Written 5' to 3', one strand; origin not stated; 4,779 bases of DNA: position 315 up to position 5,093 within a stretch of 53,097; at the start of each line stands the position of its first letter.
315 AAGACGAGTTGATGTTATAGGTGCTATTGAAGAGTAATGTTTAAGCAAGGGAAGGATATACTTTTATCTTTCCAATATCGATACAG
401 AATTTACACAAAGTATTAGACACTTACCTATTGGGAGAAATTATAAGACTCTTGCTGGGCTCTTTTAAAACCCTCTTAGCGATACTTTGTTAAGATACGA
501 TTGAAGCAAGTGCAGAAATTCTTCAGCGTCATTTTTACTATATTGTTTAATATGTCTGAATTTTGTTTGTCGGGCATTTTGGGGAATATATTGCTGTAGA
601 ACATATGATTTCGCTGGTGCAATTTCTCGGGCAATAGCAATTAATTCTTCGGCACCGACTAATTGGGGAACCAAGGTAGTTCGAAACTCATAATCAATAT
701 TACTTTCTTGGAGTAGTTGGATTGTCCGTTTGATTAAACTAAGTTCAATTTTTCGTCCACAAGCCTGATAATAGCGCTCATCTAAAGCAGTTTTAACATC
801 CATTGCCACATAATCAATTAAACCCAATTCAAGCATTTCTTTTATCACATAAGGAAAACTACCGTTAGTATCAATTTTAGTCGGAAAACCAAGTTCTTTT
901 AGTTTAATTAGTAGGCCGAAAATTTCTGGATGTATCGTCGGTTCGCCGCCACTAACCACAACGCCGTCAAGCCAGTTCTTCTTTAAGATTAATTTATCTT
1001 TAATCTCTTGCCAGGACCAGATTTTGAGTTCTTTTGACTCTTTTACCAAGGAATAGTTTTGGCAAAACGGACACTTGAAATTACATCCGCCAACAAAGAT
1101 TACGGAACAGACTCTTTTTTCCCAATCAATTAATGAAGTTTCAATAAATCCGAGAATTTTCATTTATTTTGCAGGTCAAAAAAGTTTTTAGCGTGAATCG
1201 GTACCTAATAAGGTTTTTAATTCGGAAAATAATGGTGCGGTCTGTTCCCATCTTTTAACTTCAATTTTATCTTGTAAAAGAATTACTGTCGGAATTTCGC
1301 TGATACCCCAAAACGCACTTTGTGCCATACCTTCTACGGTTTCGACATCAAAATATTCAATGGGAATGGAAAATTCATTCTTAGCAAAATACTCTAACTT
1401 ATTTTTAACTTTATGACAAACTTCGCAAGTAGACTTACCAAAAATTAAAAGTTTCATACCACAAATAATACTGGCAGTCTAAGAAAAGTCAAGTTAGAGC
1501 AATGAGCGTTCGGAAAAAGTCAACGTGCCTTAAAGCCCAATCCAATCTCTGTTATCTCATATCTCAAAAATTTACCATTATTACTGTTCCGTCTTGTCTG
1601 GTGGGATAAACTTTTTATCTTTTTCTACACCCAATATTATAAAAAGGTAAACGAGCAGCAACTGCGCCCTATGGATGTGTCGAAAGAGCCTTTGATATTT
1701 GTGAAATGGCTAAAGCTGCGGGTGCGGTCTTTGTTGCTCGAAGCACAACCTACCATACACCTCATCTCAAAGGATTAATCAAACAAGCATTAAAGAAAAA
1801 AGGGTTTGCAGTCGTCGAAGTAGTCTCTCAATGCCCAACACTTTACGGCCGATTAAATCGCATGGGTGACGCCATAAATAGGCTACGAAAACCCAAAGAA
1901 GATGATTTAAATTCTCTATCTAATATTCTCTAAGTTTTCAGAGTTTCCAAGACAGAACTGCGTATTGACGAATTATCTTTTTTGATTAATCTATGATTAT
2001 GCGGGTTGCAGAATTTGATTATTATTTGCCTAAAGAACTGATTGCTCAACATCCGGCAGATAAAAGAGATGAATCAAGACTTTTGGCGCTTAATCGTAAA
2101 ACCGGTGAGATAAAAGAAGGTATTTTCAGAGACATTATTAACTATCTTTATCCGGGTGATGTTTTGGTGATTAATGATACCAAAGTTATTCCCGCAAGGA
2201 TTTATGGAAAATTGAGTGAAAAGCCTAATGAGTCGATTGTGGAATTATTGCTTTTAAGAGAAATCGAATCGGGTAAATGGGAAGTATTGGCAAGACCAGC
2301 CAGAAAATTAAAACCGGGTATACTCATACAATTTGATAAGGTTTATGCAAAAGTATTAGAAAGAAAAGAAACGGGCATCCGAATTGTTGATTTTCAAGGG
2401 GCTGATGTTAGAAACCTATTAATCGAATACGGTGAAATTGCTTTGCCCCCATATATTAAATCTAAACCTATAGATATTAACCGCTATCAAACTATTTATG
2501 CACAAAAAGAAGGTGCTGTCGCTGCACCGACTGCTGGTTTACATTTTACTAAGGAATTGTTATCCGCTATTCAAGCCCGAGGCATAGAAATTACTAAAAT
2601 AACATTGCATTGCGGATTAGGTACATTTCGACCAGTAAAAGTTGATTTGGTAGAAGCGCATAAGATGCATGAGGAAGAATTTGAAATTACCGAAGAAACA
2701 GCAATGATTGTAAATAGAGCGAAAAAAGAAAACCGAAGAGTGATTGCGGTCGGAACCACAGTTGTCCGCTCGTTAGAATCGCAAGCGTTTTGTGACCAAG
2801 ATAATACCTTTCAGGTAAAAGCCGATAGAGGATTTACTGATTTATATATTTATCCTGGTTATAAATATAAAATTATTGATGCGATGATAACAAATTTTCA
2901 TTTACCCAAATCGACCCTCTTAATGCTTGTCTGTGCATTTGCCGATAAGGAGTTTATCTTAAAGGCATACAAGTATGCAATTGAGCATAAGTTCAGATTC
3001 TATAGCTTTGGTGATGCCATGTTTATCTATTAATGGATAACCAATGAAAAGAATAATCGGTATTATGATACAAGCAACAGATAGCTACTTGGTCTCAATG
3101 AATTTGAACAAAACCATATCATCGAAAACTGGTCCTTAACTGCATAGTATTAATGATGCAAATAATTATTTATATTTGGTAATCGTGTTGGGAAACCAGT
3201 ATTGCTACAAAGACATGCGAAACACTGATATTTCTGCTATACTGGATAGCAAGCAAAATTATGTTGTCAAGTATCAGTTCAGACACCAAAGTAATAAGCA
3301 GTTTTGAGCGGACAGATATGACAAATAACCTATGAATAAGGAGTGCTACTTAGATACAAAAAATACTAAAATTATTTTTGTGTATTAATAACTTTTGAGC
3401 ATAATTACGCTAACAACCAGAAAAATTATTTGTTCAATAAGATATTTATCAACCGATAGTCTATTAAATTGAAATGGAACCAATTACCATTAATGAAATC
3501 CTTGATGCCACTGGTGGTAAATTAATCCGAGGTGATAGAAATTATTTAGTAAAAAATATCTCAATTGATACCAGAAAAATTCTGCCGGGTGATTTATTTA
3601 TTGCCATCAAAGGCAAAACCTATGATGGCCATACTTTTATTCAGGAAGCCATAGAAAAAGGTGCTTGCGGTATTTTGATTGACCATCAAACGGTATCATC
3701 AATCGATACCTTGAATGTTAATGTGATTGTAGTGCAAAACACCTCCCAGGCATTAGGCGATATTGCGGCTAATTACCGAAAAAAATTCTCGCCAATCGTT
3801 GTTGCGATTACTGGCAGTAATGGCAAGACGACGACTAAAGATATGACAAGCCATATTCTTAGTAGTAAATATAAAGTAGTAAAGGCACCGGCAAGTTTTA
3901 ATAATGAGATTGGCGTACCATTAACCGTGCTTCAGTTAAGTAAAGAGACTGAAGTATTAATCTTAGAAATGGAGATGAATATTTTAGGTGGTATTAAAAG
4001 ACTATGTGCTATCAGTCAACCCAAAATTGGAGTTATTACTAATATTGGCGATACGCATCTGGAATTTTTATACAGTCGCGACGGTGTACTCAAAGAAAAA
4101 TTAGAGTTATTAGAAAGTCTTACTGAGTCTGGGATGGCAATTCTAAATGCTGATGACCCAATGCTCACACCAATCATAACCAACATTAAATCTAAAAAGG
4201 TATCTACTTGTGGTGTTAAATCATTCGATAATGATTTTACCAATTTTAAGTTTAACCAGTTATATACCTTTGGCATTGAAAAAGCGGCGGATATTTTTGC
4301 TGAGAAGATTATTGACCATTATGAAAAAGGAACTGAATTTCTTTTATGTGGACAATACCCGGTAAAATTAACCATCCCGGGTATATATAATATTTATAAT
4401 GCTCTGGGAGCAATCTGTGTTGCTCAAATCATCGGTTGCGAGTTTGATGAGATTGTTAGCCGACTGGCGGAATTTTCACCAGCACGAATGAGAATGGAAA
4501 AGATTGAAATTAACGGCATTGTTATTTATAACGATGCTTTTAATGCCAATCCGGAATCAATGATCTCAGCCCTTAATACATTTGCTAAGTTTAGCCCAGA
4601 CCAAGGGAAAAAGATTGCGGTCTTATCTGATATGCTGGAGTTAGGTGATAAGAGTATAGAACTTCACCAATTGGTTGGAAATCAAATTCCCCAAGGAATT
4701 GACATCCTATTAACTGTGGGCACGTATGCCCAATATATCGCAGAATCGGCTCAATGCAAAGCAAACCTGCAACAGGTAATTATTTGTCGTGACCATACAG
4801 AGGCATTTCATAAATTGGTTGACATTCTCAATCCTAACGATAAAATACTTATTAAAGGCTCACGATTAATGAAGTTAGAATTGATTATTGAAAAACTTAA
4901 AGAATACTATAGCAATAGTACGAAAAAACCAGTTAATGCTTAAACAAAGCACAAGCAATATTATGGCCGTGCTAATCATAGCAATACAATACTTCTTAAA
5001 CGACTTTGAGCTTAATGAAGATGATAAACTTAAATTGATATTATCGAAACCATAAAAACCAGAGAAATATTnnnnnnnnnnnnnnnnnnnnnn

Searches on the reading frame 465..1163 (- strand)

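Call 59: search_protein_families(library=pfam, proteins=[window:465-1163:-], max_evalue=0.00001)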
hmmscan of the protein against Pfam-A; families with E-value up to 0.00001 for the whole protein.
window:465-1163:- (232 aa): 2 families
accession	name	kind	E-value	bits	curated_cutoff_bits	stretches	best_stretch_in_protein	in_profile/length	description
PF04055.27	Radical_SAM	-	1.3e-23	84.4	29.5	1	21-166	1-152/166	Radical SAM superfamily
PF13353.11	Fer4_12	-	1.1e-08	36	22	1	20-90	8-78/137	4Fe-4S single cluster domain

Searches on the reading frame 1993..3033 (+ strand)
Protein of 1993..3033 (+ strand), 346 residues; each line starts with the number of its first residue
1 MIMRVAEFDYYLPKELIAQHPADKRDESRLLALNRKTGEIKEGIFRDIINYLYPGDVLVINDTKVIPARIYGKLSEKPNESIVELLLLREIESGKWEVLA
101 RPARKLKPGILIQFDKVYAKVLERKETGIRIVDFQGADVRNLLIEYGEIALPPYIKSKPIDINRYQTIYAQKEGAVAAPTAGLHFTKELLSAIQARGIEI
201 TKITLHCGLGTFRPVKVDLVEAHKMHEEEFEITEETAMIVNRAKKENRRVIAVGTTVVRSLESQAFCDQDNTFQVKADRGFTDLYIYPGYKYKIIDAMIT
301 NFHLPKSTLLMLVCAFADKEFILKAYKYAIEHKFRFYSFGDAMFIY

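Call 59: search_protein_families(library=pfam, proteins=[window:1993-3033:+], max_evalue=0.00001)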
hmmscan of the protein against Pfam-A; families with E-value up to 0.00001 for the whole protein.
window:1993-3033:+ (346 aa): 1 family
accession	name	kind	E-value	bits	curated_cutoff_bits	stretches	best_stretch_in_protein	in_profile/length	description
PF02547.20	Queuosine_synth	-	1.5e-133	445.3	25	1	6-345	2-322/322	Queuosine biosynthesis protein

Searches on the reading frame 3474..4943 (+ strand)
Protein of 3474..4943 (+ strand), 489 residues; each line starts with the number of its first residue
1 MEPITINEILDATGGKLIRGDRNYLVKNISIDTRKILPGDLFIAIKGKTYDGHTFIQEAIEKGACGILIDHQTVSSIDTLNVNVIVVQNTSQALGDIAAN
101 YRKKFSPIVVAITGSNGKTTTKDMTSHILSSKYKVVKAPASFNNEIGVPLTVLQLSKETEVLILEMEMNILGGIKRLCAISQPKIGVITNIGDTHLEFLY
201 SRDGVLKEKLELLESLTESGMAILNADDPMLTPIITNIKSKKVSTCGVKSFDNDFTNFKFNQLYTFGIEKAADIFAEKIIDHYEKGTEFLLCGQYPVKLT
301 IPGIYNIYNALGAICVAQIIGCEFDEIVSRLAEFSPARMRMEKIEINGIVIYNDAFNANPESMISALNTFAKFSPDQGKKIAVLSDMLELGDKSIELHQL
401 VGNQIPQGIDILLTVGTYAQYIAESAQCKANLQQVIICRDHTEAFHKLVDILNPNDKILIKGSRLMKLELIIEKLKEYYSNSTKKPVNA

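Call 59: search_protein_families(library=pfam, proteins=[window:3474-4943:+], max_evalue=0.00001)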
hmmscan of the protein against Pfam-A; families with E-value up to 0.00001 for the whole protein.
window:3474-4943:+ (489 aa): 3 families
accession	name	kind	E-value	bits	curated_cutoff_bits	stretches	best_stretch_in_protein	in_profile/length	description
PF08245.18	Mur_ligase_M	-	2e-45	155.6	24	1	112-317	1-200/200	Mur ligase middle domain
PF02875.26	Mur_ligase_C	-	3.7e-20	73.5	28.4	1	339-464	1-127/127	Mur ligase, glutamate ligase domain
PF01225.30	Mur_ligase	-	3.4e-13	50.2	21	1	26-102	2-95/95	Mur ligase family, catalytic domain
